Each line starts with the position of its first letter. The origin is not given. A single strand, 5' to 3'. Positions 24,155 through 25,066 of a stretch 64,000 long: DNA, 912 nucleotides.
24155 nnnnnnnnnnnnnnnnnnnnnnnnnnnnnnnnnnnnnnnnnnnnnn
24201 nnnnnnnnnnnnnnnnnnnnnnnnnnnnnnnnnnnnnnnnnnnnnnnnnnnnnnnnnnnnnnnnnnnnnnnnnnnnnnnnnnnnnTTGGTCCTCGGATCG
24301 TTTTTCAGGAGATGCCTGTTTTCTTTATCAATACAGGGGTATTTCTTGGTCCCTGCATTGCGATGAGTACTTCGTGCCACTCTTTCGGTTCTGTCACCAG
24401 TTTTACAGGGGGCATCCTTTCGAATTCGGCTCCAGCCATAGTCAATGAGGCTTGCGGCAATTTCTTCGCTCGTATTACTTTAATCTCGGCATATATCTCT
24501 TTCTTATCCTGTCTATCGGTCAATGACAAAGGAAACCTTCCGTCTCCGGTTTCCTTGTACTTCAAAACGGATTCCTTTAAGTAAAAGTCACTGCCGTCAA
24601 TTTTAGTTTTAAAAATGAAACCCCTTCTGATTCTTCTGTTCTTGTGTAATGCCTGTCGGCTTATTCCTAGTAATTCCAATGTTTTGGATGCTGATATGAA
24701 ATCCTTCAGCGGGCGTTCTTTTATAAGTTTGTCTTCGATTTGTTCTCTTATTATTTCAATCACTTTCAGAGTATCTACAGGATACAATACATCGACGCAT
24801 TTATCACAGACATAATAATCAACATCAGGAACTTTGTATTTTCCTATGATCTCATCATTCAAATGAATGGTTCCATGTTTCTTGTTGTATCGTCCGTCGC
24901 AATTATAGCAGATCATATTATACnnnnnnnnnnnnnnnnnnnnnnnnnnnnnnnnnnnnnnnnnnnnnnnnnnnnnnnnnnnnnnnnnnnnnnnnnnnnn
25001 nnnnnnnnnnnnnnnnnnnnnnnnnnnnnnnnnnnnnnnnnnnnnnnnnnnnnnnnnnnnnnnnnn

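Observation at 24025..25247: Tripartite MqsR-like toxin / extended MqsA-like antitoxin / 86-aa DUF3467-like protein: candidate non-canonical toxin-antitoxin-chaperone module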

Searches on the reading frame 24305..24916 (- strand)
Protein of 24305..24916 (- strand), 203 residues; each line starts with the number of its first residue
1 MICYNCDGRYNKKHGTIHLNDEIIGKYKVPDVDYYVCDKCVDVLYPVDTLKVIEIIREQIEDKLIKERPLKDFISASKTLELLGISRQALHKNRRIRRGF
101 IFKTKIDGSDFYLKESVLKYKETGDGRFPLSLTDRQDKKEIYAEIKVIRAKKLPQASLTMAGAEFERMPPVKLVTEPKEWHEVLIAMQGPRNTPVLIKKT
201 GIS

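Call 3: search_protein_families(library=pfam, proteins=[window:24305-24916:-], max_evalue=1)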
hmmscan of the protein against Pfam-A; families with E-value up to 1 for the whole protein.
window:24305-24916:- (203 aa): 0 families

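Call 4: search_protein_families(library=ncbifam, proteins=[window:24305-24916:-], max_evalue=1)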
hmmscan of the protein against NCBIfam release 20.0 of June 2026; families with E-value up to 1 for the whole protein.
window:24305-24916:- (203 aa): 1 family
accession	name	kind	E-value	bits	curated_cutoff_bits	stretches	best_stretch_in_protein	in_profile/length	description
NF041211.1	gluta_UXX_star_2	equivalog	0.081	12.9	100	1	171-199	29-57/71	UXX-star (seleno)protein family 2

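Call 7: search_protein_families(library=phrogs, proteins=[window:24305-24916:-], max_evalue=1)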
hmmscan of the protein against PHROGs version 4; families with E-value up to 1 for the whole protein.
window:24305-24916:- (203 aa): 4 families
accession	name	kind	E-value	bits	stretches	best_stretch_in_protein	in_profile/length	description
phrog_4691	-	integration and excision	0.00052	21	1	73-123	18-67/78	excisionase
phrog_66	-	integration and excision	0.026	15.2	1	55-142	75-161/412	excisionase and transcriptional regulator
phrog_23861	-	unknown function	0.19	12.7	1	28-92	38-103/144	-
phrog_9668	-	integration and excision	0.32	12.1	1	71-133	13-75/114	excisionase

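Call 8: search_protein_families(library=padloc, proteins=[window:24305-24916:-], max_evalue=1)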
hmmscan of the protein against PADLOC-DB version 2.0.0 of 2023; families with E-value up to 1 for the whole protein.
window:24305-24916:- (203 aa): 0 families

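Call 10: search_solved_structures(query=window:24305-24916:-, max_evalue=10, show_alignments=2)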
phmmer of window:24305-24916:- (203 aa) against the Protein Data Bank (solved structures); distinct sequences matched with E-value up to 10: 0.

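Call 19: find_homologous_proteins(query=window:24305-24916:-, max_evalue=0.001)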
Query window:24305-24916:- (203 aa): 193 proteins with E <= 0.001 among 285 candidates; the best 120 are listed.
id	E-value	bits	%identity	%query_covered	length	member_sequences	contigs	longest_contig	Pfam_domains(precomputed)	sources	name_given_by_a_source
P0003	2.3e-131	453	100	100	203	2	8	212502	-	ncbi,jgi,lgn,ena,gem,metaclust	metaclust:\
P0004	1.7e-86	307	75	92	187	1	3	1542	-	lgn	-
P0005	1.8e-64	235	65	81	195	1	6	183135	-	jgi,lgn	-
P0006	2.4e-51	192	62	69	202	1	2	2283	-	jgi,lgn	-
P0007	6.9e-41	158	57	64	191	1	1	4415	-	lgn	-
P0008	7.2e-38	148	46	76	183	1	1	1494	-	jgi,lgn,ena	-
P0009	9.3e-38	148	55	64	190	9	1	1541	-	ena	-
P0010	1.2e-37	148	48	75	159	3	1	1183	PF12728.14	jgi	-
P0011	2.2e-37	147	47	76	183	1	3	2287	-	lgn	-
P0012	1.9e-36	144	45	75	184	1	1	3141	-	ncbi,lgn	-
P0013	2.4e-36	143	43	80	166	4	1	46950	PF12728.14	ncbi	-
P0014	2.5e-36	143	44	84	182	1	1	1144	-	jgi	jgi:hypothetical protein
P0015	2.7e-36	143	48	76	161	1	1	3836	PF12728.14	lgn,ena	-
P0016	2.9e-36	143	49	70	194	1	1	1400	-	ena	-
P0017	3.2e-36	143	52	64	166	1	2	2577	-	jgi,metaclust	metaclust:\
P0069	2.5e-32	130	51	64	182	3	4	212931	-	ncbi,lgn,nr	ncbi:MAG TPA: hypothetical protein G4N93_05385 [Dehalococcoidia bacterium]|nr:hypothetical protein [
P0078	7.1e-32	129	47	66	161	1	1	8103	-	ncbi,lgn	-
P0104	4.8e-31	126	47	64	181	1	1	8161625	-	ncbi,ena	-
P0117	1.0e-30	125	46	69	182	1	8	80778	-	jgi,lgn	-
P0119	1.8e-30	124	43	67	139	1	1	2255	PF12728.14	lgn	-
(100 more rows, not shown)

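Call 23: find_related_loci(query=A2, collection=genome_contigs, flank=4000)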
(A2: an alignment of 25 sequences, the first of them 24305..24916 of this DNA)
Query A2 (203 aa) in genome_contigs; peptide patterns used: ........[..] (x = any residue, [..] = any of these).
21 stretches matched a pattern; 18 encode a relative of the query (tblastn E <= 1e-3); 18 distinct loci.
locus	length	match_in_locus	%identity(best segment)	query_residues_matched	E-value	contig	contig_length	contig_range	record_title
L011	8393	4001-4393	52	1-131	2e-42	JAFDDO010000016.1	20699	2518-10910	MAG: Deltaproteobacteria bacterium isolate Meg19_1012_Bin_147 Meg19_1012_Bin_147_scaffold_5939, whole genome shotgun seq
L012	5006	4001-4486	43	1-162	4e-42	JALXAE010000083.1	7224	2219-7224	MAG: Syntrophobacterales bacterium isolate T2_metabat1_scaf2bin.240 T2_NODE_17213_length_7224_cov_5.139777, whole genome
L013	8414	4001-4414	48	1-138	6e-41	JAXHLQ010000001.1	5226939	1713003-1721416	MAG: Deltaproteobacteria bacterium isolate Salar_de_Ascotan_soil_MAG_ASO27 contig_800_polypolish, whole genome shotgun s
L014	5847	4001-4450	45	1-150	1e-40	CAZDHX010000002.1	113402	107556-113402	MAG TPA_asm: uncultured Dehalococcoidales bacterium isolate binchicken_co294_154 genome assembly, contig: NODE_304_lengt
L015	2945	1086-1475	49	1-130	3e-39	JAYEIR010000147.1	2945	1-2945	MAG: Thermodesulfobacteriota bacterium isolate MAG186 MAG186_147, whole genome shotgun sequence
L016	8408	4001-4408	49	1-136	1e-38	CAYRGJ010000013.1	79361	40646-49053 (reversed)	MAG TPA_asm: uncultured Dehalococcoidia bacterium isolate SRP192927_co6_610 genome assembly, contig: NODE_309_length_793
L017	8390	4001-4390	46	1-130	2e-38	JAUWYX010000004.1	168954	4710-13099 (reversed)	MAG: Dehalococcoidia bacterium isolate CSMAG_2721 CSMAG_2721_k141_1869_length_168954_cov_92.9880, whole genome shotgun s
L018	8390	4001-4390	51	1-130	4e-38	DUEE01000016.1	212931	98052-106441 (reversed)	MAG TPA_asm: Dehalococcoidia bacterium isolate A509 Contig16, whole genome shotgun sequence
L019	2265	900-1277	49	6-131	8e-38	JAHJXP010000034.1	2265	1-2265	MAG: Proteobacteria bacterium isolate UML_B.mb.18 UML_B.mb.18_k141_11817, whole genome shotgun sequence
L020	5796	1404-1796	47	1-131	9e-38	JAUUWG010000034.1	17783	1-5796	MAG: Desulfobacterales bacterium isolate CSMAG_33 CSMAG_33_k141_1647331_length_17783_cov_8.3271, whole genome shotgun se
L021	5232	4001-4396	49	1-134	6e-37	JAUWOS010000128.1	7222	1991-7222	MAG: Desulfobacterales bacterium isolate CSMAG_2456 CSMAG_2456_k141_843748_length_7222_cov_12.8149, whole genome shotgun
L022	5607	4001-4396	49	1-130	1e-35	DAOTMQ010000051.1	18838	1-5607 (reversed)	MAG TPA_asm: Kiritimatiellia bacterium isolate AMR_MDS_2917 NODE_3328_length_18838_cov_8.735665, whole genome shotgun se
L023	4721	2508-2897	43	1-130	3e-35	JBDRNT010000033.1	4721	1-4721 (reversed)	MAG: Candidatus Eisenbacteria bacterium isolate MEGAHIT-group-1.912 k141_7180801, whole genome shotgun sequence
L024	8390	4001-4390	47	1-130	1e-37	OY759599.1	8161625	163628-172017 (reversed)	MAG: Desulfatiglandales bacterium isolate ef928343-fb2c-4ac1-bd77-a4af7a033044 genome assembly, chromosome: 1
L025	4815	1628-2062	40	1-148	2e-33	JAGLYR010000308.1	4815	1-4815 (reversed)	MAG: Candidatus Eisenbacteria bacterium isolate RS_13_32 ZL320.bin.32.fa_308, whole genome shotgun sequence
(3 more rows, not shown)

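Call 35: search_solved_structures(query=A2, max_evalue=10, show_alignments=3)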
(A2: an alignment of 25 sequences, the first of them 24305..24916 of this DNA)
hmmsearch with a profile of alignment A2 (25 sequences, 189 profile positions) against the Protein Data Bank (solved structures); distinct sequences matched with E-value up to 10: 1.
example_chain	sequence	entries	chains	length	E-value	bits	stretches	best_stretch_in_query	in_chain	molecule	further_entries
6pln_A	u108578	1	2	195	0.43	13.6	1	35-63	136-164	Transcription factor E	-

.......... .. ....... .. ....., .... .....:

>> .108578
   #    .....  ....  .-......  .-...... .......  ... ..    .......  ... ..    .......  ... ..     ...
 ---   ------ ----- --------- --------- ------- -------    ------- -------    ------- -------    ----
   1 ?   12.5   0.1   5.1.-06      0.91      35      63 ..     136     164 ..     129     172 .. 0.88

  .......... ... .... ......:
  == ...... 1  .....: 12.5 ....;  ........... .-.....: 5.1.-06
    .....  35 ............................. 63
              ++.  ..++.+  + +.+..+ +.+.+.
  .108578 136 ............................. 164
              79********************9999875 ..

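Call 40: search_protein_families(library=pfam, alignment_id=A2, max_evalue=0.1)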
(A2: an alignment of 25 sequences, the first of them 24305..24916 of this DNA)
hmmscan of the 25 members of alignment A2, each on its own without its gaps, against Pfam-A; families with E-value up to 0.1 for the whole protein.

A. member 1, window:24305-24916:- (203 aa): 0 families

B. families by the number of members that match (of 25 scanned): 23 families
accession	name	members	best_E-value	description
PF12728.13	HTH_17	17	4.9e-07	Helix-turn-helix domain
PF02954.25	HTH_8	7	0.0011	Bacterial regulatory protein, Fis family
PF13338.12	AbiEi_4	4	0.015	Transcriptional regulator, AbiEi antitoxin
PF12172.15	zf-ChsH2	2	0.0031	ChsH2, rubredoxin-like zinc ribbon domain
PF07453.19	NUMOD1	2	0.015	NUMOD1 domain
PF12840.13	HTH_20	2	0.032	Helix-turn-helix domain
PF02001.22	DUF134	2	0.032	Protein of unknown function DUF134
PF24292.1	DUF7479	2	0.053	Domain of unknown function (DUF7479)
PF23447.1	DUF7128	2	0.06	Domain of unknown function (DUF7128)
PF22083.2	I-HmuI_NUMOD-like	2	0.077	DNA endonuclease I-HmuI-like, NUMOD-like domain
PF17848.7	Zn_ribbon_ACC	1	0.0056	Acetyl-CoA carboxylase zinc finger domain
PF13453.11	Zn_ribbon_TFIIB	1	0.019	Transcription factor zinc-finger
PF06763.17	Minor_tail_Z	1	0.023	Prophage minor tail protein Z (GPZ)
PF24042.1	DUF7351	1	0.024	Domain of unknown function (DUF7351)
PF13518.12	HTH_28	1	0.024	Helix-turn-helix domain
PF15731.11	MqsA_antitoxin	1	0.034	Antitoxin component of bacterial toxin-antitoxin system, MqsA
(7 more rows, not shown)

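Call 56: find_encoding_contigs(protein=P0003, flank=3000, max_places=6)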
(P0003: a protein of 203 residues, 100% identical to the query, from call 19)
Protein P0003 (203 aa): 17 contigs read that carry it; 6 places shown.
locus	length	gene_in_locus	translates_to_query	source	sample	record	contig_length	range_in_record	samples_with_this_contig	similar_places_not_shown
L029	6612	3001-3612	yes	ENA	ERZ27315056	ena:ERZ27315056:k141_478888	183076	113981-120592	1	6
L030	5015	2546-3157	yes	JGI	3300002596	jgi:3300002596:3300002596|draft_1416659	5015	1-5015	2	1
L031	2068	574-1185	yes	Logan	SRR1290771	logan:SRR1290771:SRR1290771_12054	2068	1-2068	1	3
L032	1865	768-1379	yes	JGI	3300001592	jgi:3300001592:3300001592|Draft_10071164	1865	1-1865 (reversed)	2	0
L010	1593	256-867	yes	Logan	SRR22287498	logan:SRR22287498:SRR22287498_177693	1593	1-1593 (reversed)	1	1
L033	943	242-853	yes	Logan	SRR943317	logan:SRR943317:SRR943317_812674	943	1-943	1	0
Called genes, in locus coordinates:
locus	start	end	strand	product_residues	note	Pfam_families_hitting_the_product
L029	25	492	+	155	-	PF01288:HPPK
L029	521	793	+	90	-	PF04945:YHS (weak)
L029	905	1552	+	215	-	PF00923:TAL_FSA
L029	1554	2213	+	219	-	PF01066:CDP-OH_P_transf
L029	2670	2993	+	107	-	-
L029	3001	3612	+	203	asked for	-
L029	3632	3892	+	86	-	-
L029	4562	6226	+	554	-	PF13510:Fer2_4, PF10588:NADH-G_4Fe-4S_3, PF22117:Fer4_Nqo3, PF12838:Fer4_7, PF13183:Fer4_8 (weak), PF13187:Fer4_9 (weak), PF13534:Fer4_17 (weak), PF04879:Molybdop_Fe4S4, +5 more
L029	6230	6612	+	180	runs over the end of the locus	PF01058:Oxidored_q6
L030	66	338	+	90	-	PF04945:YHS (weak)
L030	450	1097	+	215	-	PF00923:TAL_FSA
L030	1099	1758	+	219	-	PF01066:CDP-OH_P_transf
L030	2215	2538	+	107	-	-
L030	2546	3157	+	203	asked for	-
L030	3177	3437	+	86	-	-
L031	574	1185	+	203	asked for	-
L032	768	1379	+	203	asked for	-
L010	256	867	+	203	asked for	-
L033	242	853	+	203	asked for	-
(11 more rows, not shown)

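Call 57: find_encoding_contigs(protein=P0005, flank=6000, max_places=4)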
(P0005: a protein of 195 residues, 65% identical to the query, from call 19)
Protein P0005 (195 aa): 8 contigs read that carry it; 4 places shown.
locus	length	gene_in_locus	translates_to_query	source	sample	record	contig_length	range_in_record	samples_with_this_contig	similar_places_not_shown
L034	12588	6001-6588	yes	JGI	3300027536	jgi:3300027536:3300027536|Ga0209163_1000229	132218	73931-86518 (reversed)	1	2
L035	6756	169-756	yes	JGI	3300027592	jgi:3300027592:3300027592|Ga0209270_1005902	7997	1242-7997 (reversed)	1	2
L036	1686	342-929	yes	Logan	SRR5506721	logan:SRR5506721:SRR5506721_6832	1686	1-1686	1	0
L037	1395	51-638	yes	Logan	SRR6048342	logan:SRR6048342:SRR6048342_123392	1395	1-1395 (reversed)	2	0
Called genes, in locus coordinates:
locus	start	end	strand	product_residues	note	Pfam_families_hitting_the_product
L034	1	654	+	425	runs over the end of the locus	PF00278:Orn_DAP_Arg_deC, PF02784:Orn_Arg_deC_N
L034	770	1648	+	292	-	PF00701:DHDPS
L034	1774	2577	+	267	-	PF01113:DapB_N, PF05173:DapB_C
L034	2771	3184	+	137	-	PF01288:HPPK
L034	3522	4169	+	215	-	PF00923:TAL_FSA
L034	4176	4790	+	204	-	PF01066:CDP-OH_P_transf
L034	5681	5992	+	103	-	PF15723:MqsR_toxin (weak)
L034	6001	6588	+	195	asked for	-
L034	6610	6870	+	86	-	-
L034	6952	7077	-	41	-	-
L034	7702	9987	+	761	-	PF01966:HD (weak), PF18019:Cas3_HD (weak), PF00270:DEAD, PF04851:ResIII, PF22590:Cas3-like_C_2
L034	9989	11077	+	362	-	PF28157:Cas7fv-like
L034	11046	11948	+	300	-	-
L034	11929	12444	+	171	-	PF08798:CRISPR_assoc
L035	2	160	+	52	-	?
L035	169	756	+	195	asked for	-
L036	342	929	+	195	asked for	-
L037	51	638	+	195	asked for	-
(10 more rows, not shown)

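Call 65: find_encoding_contigs(protein=P0013, flank=4000, max_places=3)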
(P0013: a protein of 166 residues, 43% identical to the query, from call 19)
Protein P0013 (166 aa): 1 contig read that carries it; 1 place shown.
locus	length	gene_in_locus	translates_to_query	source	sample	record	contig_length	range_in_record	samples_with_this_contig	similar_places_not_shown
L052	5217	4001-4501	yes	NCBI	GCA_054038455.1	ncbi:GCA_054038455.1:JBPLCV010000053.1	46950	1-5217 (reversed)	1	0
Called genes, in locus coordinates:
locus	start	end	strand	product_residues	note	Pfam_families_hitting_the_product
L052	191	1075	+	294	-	PF04055:Radical_SAM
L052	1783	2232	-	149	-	-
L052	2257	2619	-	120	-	-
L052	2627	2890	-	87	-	-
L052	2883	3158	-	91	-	-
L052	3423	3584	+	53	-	PF20605:Antitox_RHH (weak)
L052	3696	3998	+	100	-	PF15723:MqsR_toxin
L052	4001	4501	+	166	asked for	PF12728:HTH_17 (weak)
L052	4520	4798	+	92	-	-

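Call 66: find_encoding_contigs(protein=P0119, flank=4000, max_places=3)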
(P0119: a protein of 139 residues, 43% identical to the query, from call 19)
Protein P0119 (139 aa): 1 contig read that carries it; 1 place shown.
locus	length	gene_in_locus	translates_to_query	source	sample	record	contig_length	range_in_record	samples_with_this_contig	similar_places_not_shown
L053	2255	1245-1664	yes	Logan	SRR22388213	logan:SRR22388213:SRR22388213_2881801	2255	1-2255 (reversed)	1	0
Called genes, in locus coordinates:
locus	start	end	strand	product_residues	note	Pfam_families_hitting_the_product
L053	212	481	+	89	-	-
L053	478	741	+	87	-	PF24732:ParE_like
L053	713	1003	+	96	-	-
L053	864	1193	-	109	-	-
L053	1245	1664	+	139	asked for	PF12728:HTH_17 (weak)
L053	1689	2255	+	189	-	?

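Call 67: find_encoding_contigs(protein=P0078, flank=4000, max_places=3)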
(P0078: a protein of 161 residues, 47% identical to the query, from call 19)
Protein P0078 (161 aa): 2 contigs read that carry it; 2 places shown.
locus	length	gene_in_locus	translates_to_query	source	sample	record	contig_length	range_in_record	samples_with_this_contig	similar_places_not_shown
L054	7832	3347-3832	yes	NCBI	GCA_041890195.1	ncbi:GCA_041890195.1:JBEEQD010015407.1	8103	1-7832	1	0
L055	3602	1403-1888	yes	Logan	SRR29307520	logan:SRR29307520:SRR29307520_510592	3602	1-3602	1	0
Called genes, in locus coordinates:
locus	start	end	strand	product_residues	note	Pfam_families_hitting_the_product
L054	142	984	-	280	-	PF02548:Pantoate_transf, PF13714:PEP_mutase (weak)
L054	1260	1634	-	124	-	PF02261:Asp_decarbox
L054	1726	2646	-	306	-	PF01488:Shikimate_DH (weak), PF03446:NAD_binding_2, PF03807:F420_oxidored, PF10727:Rossmann-like, PF10728:DUF2520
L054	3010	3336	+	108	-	-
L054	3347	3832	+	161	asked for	-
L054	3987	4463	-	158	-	PF00075:RNase_H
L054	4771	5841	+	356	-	PF07494:Reg_prop (faint)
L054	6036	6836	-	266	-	PF00376:MerR, PF13411:MerR_1, PF07739:TipAS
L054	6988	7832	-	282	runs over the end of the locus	PF01975:SurE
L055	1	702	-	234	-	?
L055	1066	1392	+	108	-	-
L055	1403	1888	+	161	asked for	-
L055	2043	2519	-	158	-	PF00075:RNase_H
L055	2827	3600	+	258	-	?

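Call 68: find_encoding_contigs(protein=P0015, flank=4000, max_places=3)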
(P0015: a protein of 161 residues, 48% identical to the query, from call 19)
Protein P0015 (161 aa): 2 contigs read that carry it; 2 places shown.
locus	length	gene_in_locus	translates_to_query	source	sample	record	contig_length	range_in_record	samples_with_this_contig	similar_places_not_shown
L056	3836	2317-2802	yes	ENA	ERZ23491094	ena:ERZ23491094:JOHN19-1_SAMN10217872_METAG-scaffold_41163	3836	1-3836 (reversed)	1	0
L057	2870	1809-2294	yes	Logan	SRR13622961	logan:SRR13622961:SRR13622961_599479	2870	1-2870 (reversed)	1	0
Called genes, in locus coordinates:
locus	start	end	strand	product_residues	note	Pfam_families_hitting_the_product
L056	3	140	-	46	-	?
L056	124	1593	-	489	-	PF05136:Phage_portal_2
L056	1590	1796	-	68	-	-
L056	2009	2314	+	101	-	PF15723:MqsR_toxin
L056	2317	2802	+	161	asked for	PF12728:HTH_17 (weak)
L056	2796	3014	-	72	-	-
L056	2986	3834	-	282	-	?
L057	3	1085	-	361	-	?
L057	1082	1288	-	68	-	-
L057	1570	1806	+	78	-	PF15723:MqsR_toxin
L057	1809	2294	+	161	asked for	PF12728:HTH_17 (weak)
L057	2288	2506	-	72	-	-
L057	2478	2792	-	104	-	PF20454:GpA_nuclease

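Call 72: search_protein_families(library=ncbifam, alignment_id=A2, max_evalue=0.1)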
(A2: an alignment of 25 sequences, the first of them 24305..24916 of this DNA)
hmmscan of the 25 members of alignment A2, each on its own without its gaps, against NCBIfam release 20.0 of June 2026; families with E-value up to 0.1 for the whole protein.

A. member 1, window:24305-24916:- (203 aa): 1 family
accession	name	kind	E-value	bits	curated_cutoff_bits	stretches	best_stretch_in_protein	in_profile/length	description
NF041211.1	gluta_UXX_star_2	equivalog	0.081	12.9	100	0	171-199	29-57/71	UXX-star (seleno)protein family 2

B. families by the number of members that match (of 25 scanned): 17 families
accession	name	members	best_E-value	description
TIGR03830.1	CxxCG_CxxCG_HTH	14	0.00045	type II TA system antitoxin MqsA family protein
TIGR03831.1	YgiT_finger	9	0.00072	YgiT-type zinc finger protein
NF047912.1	ECs_2282_CxxC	3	0.015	ECs_2282 family putative zinc-binding protein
NF041197.2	CxxC_Se_CxxC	2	0.0025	dual CXXC motif small (seleno)protein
NF033558.1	transpos_IS1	2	0.042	IS1 family transposase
NF001605.0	PRK00398.1-2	2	0.066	DNA-directed RNA polymerase subunit P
TIGR00373.1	TIGR00373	1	0.0043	transcription factor E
TIGR03655.1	anti_R_Lar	1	0.016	Lar family restriction alleviation protein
NF003613.0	PRK05257.3-4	1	0.016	malate:quinone oxidoreductase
NF008850.0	PRK11886.1-5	1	0.038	bifunctional biotin--[acetyl-CoA-carboxylase] ligase/biotin operon repressor BirA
NF049902.1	FTL_1293_fam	1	0.058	FTL_1293 family small RNA FtrC-regulated protein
NF045758.2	YlxM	1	0.067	YlxM family DNA-binding protein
NF045645.1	DVU_1557_fam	1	0.075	DVU_1557 family redox protein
NF048018.1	IS256_N_4Cys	1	0.078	transposase-like zinc-binding domain-containing protein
NF041211.1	gluta_UXX_star_2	1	0.081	UXX-star (seleno)protein family 2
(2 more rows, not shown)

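Call 77: search_dna_similar(query=window:24305-24916:-, collection=plasmids, mode=protein, max_evalue=0.001)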
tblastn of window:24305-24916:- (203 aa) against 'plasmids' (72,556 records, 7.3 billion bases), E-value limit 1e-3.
No match.

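Call 78: search_dna_similar(query=window:24305-24916:-, collection=phages, mode=protein, max_evalue=0.001)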
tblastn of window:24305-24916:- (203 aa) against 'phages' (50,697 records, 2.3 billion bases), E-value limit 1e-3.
No match.

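Call 79: find_related_loci(query=A2, collection=viral_contigs, flank=5000)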
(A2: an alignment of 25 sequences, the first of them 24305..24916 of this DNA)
Query A2 (203 aa) in viral_contigs; peptide patterns used: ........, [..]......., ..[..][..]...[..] (x = any residue, [..] = any of these).
54 stretches matched a pattern, but none encodes a relative of the query by tblastn (E <= 1e-3).
